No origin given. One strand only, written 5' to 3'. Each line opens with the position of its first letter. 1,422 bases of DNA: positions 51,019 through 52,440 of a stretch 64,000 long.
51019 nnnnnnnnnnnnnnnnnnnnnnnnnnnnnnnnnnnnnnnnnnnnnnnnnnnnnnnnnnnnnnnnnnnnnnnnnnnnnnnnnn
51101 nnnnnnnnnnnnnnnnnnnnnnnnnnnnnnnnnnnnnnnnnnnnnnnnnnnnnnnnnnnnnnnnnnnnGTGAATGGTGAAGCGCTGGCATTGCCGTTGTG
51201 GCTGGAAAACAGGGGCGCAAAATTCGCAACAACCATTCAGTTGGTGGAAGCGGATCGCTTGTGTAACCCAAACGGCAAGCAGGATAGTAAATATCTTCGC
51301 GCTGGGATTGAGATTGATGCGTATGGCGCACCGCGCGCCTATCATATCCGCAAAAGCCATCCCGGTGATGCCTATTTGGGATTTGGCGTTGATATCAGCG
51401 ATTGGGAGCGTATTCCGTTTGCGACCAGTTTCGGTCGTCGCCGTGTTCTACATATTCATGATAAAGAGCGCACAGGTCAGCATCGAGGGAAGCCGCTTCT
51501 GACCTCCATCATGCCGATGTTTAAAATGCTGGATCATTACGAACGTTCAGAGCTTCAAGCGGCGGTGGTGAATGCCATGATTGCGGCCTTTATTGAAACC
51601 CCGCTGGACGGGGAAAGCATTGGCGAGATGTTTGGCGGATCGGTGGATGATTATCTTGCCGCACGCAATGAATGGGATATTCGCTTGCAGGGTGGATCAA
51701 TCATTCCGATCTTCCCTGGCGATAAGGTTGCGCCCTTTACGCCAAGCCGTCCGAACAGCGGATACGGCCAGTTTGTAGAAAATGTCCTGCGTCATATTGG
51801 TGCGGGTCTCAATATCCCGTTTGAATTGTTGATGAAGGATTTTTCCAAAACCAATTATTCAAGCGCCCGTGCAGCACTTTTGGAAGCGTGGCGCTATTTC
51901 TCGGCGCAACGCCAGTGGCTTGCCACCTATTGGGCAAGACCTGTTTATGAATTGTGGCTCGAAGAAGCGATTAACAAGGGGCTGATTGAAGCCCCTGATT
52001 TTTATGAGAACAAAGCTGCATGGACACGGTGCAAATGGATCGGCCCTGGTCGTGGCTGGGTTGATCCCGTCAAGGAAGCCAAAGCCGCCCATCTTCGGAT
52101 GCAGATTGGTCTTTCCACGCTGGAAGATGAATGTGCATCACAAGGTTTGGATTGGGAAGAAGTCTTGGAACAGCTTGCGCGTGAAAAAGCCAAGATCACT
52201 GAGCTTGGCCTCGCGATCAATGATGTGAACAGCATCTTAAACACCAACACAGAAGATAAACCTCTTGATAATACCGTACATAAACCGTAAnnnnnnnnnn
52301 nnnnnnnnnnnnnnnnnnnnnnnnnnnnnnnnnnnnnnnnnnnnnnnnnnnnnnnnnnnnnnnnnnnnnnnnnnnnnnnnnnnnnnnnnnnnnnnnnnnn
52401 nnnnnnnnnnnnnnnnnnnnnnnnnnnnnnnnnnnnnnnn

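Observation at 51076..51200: Breakpoint sits at the last nucleotide(s) of tRNA-Ser(GGA) and lands mid-gene in the portal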

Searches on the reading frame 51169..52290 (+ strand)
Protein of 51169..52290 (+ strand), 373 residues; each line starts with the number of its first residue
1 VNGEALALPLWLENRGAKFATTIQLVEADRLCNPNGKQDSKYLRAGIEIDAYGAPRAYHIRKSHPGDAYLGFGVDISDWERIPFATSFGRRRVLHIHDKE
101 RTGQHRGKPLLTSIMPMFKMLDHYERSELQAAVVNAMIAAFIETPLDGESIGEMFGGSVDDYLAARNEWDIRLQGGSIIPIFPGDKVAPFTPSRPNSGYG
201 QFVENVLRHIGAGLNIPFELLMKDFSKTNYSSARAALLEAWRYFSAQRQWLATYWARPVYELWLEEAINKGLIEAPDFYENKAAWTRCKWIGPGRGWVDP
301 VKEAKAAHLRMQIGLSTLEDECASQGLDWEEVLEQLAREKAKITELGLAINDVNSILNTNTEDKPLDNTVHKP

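Call 6: search_protein_families(library=pfam, proteins=[window:51169-52290:+])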
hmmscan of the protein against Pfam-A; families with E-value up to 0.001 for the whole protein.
window:51169-52290:+ (373 aa): 1 family
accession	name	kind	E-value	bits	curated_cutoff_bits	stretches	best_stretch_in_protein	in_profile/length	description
PF05136.18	Phage_portal_2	-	1.1e-72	245.7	32.9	1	2-248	113-354/354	Phage portal protein, lambda family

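Call 9: find_encoding_contigs(protein=window:51169-52290:+, flank=10000, max_places=10)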
Protein window:51169-52290:+ (373 aa): 3 contigs read that carry it; 3 places shown.
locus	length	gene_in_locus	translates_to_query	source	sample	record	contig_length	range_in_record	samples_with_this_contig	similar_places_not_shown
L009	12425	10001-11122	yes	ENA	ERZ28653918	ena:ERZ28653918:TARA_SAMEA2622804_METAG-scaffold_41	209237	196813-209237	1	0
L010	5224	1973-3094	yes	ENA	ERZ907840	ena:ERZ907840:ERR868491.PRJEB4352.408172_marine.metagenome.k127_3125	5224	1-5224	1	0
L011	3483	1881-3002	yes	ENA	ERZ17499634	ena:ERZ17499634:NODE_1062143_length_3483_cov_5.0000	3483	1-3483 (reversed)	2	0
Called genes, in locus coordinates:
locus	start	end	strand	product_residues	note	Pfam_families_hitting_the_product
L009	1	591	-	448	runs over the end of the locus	PF07690:MFS_1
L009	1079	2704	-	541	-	PF00496:SBP_bac_5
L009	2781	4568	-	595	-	PF00664:ABC_membrane, PF00005:ABC_tran, PF02463:SMC_N (weak)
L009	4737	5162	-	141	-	-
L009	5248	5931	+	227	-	-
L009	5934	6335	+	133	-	-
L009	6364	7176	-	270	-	PF00535:Glycos_transf_2, PF13641:Glyco_tranf_2_3 (weak)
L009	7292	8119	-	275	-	PF00950:ABC-3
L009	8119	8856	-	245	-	PF00005:ABC_tran, PF02463:SMC_N (weak), PF13304:AAA_21 (weak)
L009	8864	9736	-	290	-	PF01297:ZnuA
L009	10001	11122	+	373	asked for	PF05136:Phage_portal_2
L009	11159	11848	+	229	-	PF03887:YfbU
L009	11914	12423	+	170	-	?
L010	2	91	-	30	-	?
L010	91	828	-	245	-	PF00005:ABC_tran, PF02463:SMC_N (weak), PF13304:AAA_21 (weak)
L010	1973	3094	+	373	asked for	PF05136:Phage_portal_2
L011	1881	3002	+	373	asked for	PF05136:Phage_portal_2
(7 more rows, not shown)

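Call 15: find_related_loci(query=window:51169-52290:+, collection=genome_contigs, flank=10000)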
Query window:51169-52290:+ (373 aa) in genome_contigs; peptide patterns used: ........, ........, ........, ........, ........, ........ (x = any residue, [..] = any of these).
233 stretches matched a pattern; 197 encode a relative of the query (tblastn E <= 1e-3); the best 80 are kept; 80 distinct loci.
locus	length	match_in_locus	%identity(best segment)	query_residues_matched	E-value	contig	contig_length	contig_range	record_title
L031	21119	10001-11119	97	1-373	0e+0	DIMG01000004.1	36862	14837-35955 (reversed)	MAG TPA_asm: Micavibrio sp. UBA5572 UBA5572_contig_518, whole genome shotgun sequence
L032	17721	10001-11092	98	1-364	0e+0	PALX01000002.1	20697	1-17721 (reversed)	MAG: Micavibrio sp. isolate SAT33 220585, whole genome shotgun sequence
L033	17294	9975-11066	98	1-364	0e+0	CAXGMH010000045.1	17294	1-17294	MAG TPA_asm: uncultured Alphaproteobacteria bacterium isolate ERR594289_concoct_115 genome assembly, contig: ERZ6778252.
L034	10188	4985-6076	98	1-364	0e+0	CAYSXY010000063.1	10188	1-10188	MAG TPA_asm: uncultured Rickettsiales bacterium isolate SRP141376_co5_190 genome assembly, contig: NODE_16175_length_101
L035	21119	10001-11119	95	1-373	0e+0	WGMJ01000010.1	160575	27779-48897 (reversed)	MAG: Alphaproteobacteria bacterium isolate RI_185 c_000000169082, whole genome shotgun sequence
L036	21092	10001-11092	98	1-364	0e+0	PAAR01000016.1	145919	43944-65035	MAG: Micavibrio sp. isolate NAT141 MHASMcontig_1182388, whole genome shotgun sequence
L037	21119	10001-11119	86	1-373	0e+0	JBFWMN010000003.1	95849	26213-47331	MAG: Pseudobdellovibrionaceae bacterium isolate CA_2019_NHSR_90 NODE_634_length_95849_cov_4.493335_NHSR, whole genome sh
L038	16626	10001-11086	88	1-362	0e+0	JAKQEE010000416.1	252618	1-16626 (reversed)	MAG: Pseudomonadota bacterium isolate USDE_maxbin.087_sub k141_492705, whole genome shotgun sequence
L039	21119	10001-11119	86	1-373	0e+0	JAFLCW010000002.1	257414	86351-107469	MAG: Alphaproteobacteria bacterium isolate UWPOB_MICAV1 gnl_X_PMOKLDCO_2, whole genome shotgun sequence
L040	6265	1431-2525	89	1-365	0e+0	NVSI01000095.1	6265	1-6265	MAG: Alphaproteobacteria bacterium isolate NORP145 Contig_source1382A_19036, whole genome shotgun sequence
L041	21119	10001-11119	85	1-373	0e+0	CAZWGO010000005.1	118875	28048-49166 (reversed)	MAG TPA_asm: uncultured Micavibrio sp. isolate SRP062349_co2_102 genome assembly, contig: NODE_94_length_118875_cov_12.7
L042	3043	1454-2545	87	1-364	0e+0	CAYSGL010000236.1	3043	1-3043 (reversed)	MAG TPA_asm: uncultured Pseudobdellovibrionaceae bacterium isolate SRP304446_co1_7 genome assembly, contig: NODE_22111_l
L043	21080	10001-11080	90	1-359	0e+0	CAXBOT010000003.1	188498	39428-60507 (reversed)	MAG TPA_asm: uncultured Alphaproteobacteria bacterium isolate ERR2762188_binner12_Refined_81 genome assembly, contig: ER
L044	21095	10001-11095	89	1-365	0e+0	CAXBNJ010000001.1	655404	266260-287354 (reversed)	MAG TPA_asm: uncultured Micavibrio sp. isolate ERR2762169_binner12_Refined_72 genome assembly, contig: ERZ3421842.3, who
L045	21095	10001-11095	89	1-365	0e+0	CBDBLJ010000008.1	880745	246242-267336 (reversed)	MAG: Amylibacter sp. isolate df94ca38-a29d-4e8b-b975-8a20b83339cf genome assembly, contig: contig_8, whole genome shotgu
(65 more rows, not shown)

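Call 63: list_cluster_members(proteins=[window:51169-52290:+, window:52327-53016:+, window:50032-50904:-, L137:12236-13924:-, L137:14519-15184:-, L137:15216-15944:-, L137:15931-17559:-, L137:17635-18027:-, L137:18102-18422:-, L137:9569-12055:-])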
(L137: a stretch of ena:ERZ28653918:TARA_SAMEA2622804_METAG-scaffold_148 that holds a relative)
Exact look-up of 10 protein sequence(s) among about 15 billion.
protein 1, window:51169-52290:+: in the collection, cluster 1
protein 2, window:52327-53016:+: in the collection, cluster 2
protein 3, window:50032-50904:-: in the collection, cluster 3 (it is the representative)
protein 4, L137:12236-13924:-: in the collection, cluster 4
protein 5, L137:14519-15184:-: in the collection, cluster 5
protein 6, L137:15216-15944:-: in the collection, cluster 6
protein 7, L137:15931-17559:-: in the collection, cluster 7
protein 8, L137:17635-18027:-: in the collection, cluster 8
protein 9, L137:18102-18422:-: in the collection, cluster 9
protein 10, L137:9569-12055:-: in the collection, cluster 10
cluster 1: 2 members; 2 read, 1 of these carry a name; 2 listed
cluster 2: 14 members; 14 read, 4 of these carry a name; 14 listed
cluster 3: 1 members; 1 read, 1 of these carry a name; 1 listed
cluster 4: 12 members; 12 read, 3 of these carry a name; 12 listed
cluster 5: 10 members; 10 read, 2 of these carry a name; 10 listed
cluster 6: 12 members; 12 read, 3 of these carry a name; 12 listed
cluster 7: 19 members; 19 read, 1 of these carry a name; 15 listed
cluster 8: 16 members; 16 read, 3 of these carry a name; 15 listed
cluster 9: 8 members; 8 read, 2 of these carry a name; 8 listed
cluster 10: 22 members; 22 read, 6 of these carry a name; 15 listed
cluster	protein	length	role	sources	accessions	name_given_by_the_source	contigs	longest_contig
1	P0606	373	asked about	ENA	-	-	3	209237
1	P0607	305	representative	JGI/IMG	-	lambda family phage portal protein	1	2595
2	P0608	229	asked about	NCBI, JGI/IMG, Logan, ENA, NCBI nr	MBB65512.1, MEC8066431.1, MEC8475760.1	MAG: hypothetical protein CMO81_10665 [Waddliaceae bacterium] | hypothetical protein | hypothetical protein [Waddliaceae bacterium]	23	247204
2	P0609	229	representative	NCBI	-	-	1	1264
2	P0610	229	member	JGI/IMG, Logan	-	uncharacterized protein YfbU (UPF0304 family)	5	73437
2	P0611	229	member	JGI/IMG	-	uncharacterized protein YfbU (UPF0304 family)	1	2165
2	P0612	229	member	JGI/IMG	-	uncharacterized protein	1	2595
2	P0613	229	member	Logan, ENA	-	-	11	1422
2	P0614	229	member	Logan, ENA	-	-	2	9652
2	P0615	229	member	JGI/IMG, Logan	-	-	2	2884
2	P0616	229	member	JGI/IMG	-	-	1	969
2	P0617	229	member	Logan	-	-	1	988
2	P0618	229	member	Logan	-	-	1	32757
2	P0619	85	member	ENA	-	-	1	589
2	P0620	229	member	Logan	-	-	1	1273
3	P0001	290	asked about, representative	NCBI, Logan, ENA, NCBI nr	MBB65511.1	MAG: metal-binding protein [Waddliaceae bacterium] | metal-binding protein [Waddliaceae bacterium]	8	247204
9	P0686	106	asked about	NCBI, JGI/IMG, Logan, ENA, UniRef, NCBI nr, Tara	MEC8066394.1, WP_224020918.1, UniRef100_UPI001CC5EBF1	ArsR/SmtB family transcription factor [Shewanella xiamenensis] | DNA-binding transcriptional ArsR family regulator | ArsR/SmtB family transcription factor n=1 Tax=Shewanella xiamenensis TaxID=332186 ...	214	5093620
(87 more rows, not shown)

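Call 65: find_encoding_contigs(protein=P0686, flank=10000, max_places=10)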
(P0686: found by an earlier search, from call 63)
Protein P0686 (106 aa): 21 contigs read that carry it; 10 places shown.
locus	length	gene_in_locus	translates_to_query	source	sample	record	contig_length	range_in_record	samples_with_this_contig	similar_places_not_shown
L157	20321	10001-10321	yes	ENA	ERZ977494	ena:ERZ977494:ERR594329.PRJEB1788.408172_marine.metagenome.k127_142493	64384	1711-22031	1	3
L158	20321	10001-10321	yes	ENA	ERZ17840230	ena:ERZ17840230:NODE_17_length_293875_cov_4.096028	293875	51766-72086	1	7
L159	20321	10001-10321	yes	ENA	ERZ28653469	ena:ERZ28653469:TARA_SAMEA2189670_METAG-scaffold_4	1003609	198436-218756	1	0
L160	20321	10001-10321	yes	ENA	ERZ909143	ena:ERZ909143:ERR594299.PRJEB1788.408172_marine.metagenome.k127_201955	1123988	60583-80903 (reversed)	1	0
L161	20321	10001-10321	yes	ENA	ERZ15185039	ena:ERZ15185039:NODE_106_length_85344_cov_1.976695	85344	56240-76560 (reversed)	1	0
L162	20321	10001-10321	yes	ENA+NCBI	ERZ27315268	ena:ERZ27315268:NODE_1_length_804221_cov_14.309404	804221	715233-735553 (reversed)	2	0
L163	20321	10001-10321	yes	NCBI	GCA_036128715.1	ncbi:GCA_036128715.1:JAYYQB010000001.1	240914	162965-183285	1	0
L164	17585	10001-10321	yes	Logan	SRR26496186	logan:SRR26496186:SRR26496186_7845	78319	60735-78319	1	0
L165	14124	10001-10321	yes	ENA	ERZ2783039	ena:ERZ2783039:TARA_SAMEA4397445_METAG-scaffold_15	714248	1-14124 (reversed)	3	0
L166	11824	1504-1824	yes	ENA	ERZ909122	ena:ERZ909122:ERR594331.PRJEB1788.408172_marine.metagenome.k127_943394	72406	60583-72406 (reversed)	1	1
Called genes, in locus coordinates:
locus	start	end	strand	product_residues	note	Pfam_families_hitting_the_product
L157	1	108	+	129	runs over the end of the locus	PF18932:DUF5681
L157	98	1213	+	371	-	-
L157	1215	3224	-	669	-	PF04851:ResIII (weak), PF09848:SLFN-g3_helicase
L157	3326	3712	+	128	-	PF11149:DUF2924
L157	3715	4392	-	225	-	-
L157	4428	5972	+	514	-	PF00239:Resolvase, PF07508:Recombinase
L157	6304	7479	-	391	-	PF13784:Fic_N, PF02661:Fic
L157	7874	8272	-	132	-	PF04542:Sigma70_r2 (weak)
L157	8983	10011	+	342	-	PF01545:Cation_efflux, PF16916:ZT_dimer (weak)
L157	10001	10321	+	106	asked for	PF12840:HTH_20, PF01022:HTH_5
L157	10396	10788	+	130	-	-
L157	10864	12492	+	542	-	PF07732:Cu-oxidase_3, PF00394:Cu-oxidase, PF07731:Cu-oxidase_2, PF07732:Cu-oxidase_3 (weak), PF00127:Copper-bind (weak)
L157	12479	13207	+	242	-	PF05275:CopB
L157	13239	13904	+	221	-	PF00127:Copper-bind, PF11604:CusF_Ec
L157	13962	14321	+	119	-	PF04945:YHS (faint)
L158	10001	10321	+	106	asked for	PF12840:HTH_20, PF01022:HTH_5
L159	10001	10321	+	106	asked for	PF12840:HTH_20, PF01022:HTH_5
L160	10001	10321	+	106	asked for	PF12840:HTH_20, PF01022:HTH_5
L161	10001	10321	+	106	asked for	PF12840:HTH_20, PF01022:HTH_5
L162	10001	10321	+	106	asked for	PF12840:HTH_20, PF01022:HTH_5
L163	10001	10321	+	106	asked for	PF12840:HTH_20, PF01022:HTH_5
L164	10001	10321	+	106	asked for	PF12840:HTH_20, PF01022:HTH_5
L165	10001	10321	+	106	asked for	PF12840:HTH_20, PF01022:HTH_5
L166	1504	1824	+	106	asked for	PF12840:HTH_20, PF01022:HTH_5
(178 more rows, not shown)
